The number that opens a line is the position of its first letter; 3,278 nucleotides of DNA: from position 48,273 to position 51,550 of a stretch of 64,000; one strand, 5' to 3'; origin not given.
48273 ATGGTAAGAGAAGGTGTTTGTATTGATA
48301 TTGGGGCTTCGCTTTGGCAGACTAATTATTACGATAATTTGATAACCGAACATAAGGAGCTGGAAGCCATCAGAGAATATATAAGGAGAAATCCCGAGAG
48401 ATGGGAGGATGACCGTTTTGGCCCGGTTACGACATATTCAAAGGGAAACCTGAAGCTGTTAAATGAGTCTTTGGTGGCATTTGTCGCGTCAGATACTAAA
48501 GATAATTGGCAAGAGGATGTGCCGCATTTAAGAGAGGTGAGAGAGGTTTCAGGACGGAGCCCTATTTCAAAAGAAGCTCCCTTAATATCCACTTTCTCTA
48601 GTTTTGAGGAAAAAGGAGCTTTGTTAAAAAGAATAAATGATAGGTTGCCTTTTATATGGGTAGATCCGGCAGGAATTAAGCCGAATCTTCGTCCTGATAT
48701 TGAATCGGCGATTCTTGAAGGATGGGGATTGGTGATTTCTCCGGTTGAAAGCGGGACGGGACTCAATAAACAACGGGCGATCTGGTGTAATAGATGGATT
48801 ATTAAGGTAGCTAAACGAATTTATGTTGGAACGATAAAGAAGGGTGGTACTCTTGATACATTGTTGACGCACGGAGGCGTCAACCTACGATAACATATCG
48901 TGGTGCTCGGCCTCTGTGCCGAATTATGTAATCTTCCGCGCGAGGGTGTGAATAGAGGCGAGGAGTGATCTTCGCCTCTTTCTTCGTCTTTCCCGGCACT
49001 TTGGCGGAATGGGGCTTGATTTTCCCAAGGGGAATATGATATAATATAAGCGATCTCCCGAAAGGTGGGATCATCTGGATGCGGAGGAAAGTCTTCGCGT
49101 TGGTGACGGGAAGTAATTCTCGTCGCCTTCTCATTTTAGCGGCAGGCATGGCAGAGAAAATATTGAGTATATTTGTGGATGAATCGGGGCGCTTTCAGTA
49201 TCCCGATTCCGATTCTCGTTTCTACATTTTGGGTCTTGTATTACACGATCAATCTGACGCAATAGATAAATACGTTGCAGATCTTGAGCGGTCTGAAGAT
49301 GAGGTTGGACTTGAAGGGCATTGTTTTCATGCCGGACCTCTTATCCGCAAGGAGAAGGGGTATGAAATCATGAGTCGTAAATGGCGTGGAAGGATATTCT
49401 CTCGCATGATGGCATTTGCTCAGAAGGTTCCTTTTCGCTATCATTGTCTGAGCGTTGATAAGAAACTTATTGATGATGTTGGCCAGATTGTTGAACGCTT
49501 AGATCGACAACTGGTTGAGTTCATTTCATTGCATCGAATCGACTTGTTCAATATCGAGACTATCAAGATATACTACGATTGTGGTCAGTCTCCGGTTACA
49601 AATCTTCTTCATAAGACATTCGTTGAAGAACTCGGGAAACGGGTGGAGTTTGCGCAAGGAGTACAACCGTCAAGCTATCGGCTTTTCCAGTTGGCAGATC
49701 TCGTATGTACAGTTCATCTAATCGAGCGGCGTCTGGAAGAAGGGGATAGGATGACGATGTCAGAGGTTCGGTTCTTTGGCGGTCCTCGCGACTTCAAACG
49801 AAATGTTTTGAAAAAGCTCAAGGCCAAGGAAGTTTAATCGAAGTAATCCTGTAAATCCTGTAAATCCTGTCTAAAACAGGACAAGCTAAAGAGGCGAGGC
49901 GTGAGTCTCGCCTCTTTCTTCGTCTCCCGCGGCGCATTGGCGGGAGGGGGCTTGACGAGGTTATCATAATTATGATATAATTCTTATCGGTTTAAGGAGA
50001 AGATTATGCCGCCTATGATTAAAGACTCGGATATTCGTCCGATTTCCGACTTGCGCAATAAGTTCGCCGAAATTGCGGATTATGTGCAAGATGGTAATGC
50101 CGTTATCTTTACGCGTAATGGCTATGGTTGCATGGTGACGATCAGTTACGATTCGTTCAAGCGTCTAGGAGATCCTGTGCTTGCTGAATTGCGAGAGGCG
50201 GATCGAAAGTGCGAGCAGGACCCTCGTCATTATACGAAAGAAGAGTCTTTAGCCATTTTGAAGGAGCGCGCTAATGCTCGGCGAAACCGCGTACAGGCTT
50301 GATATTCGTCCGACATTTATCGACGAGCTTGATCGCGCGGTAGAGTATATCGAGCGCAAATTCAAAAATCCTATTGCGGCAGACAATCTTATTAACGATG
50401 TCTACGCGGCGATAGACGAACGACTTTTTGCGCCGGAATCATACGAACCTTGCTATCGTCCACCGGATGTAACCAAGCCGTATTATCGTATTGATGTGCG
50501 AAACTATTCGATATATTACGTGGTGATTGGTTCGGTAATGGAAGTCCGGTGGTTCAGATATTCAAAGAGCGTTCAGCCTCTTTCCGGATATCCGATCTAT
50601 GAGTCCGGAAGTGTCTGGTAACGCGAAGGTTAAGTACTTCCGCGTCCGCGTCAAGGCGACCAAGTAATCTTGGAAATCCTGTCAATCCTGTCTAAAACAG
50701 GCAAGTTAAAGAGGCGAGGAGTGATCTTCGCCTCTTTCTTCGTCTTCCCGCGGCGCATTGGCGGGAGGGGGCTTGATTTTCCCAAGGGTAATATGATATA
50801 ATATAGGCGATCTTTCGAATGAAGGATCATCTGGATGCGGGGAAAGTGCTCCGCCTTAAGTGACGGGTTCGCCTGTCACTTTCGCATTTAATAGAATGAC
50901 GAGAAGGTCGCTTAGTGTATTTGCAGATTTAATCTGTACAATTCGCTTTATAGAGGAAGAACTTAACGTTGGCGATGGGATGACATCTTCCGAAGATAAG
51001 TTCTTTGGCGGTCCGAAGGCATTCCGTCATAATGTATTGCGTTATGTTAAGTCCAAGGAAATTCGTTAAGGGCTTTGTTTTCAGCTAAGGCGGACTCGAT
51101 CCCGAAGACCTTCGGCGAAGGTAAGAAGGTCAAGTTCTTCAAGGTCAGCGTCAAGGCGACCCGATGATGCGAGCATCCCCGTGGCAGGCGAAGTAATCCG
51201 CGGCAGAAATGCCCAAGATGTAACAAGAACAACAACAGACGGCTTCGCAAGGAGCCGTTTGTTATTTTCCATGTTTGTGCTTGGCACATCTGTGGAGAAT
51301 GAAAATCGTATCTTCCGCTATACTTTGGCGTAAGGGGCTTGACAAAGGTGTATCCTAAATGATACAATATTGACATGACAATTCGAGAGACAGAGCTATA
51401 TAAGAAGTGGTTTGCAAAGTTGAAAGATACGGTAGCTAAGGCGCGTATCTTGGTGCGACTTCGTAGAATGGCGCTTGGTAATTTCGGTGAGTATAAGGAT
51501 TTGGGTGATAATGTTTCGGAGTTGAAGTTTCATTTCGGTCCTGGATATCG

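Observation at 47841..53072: Hairpin-delimited, co-oriented cassette array beside an HUH(Y1)-DprA-like fusion gene: candidate ssDNA-based cassette-capture system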

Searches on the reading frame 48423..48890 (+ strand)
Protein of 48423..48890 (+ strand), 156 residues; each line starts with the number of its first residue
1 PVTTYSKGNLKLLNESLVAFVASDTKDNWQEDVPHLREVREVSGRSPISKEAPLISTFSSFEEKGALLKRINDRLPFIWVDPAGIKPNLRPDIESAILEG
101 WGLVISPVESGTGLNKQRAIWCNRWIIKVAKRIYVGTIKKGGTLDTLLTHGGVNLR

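Call 70: search_protein_representatives(protein=window:48423-48890:+)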
Query: 156 residues. Proteins with E-value up to 0.001 (for the whole library): 86; up to 1e-10: 50; up to 1e-30: 1. The best 86 are listed.
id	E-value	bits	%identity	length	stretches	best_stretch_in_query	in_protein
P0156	1.8e-31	125.7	52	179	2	43-148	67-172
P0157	6.3e-29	117.4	52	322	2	50-149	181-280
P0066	7.2e-29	117.2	53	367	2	51-149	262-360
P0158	5.8e-27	111.0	74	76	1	78-149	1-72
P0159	8.9e-27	110.4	45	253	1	1-150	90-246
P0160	3.9e-26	108.4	54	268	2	53-149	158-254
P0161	9.4e-26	107.1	45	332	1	1-148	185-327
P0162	2.4e-25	105.8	43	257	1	1-148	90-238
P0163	2.4e-24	102.5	49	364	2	50-148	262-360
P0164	2.9e-24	102.3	53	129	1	51-149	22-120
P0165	5.2e-24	101.5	51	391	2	53-149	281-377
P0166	2.0e-22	96.3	44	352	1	2-154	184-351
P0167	3.3e-22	95.6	41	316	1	1-148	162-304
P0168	3.9e-21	92.1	44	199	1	53-153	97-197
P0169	1.5e-20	90.2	43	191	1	2-149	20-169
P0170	8.6e-20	87.7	42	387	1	2-148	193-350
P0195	2.9e-13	66.5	40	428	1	3-149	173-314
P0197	1.1e-12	64.7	41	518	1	3-149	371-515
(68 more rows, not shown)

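Call 72: search_protein_families(library=pfam, proteins=[window:48423-48890:+, P0157, P0161, P0166, P0170, P0195, P0197], max_evalue=10)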
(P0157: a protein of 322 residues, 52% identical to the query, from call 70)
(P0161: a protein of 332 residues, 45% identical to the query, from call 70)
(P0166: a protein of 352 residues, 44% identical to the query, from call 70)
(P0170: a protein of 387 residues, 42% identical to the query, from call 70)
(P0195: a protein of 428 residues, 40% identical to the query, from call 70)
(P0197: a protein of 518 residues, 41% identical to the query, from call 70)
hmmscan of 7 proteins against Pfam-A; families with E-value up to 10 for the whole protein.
window:48423-48890:+ (156 aa): 1 family
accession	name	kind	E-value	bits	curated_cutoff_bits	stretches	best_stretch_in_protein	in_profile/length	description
PF02481.21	DNA_processg_A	-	0.15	11.7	29.6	1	86-146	112-173/212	DNA recombination-mediator protein A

P0157 (322 aa): 0 families

P0161 (332 aa): 3 families
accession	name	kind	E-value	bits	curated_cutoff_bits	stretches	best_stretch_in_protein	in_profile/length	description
PF01797.21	Y1_Tnp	-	5.6e-09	36.6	23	2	116-174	64-121/121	Transposase IS200 like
PF15846.10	DUF4720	-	0.072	13.4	27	1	195-251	36-96/96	Domain of unknown function (DUF4720)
PF02481.21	DNA_processg_A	-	0.073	12.7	29.6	1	175-304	18-151/212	DNA recombination-mediator protein A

P0166 (352 aa): 1 family
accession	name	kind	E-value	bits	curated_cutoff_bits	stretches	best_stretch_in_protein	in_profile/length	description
PF01797.21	Y1_Tnp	-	9.2e-09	35.9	23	2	113-172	64-121/121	Transposase IS200 like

P0170 (387 aa): 1 family
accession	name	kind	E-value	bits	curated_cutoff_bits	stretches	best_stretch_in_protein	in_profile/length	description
PF01797.21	Y1_Tnp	-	5.3e-05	23.8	23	1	66-93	33-59/121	Transposase IS200 like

P0195 (428 aa): 1 family
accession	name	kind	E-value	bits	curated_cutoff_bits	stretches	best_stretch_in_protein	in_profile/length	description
PF01797.21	Y1_Tnp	-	0.00022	21.8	23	1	73-160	40-121/121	Transposase IS200 like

P0197 (518 aa): 2 families
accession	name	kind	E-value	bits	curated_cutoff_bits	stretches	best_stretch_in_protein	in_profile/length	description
PF01300.24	Sua5_yciO_yrdC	-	3.8e-45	154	25.1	1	35-202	2-178/178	Telomere recombination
PF23982.2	XM1_gp53_minor_capsid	-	0.49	10.7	27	1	154-237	36-122/154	XM1 gp53 minor capsid protein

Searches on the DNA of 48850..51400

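Call 91: search_rna_families(source=window, start=48850, end=51400, threshold=evalue, max_evalue=10)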
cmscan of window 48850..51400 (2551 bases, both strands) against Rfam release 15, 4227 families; matches with E-value up to 10: 4.
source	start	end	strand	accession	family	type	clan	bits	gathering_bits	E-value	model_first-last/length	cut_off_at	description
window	51193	51270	+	RF02074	STnc240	Gene; sRNA;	-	21.7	55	4.8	1-77/77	no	Enterobacterial sRNA STnc240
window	49634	49671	+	RF01074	RF_site1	Cis-reg; frameshift_element;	-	18.4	40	4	1-40/40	no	Putative RNA-dependent RNA polymerase ribosomal frameshift site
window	50708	50737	+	RF03831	mir-627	Gene; miRNA;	-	17.8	86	2.6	30-59/87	no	mir-627 microRNA precursor family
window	49325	49362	-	RF01370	CRISPR-DR57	Gene; CRISPR;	-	15.4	39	9.3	1-37/37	no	CRISPR RNA direct repeat element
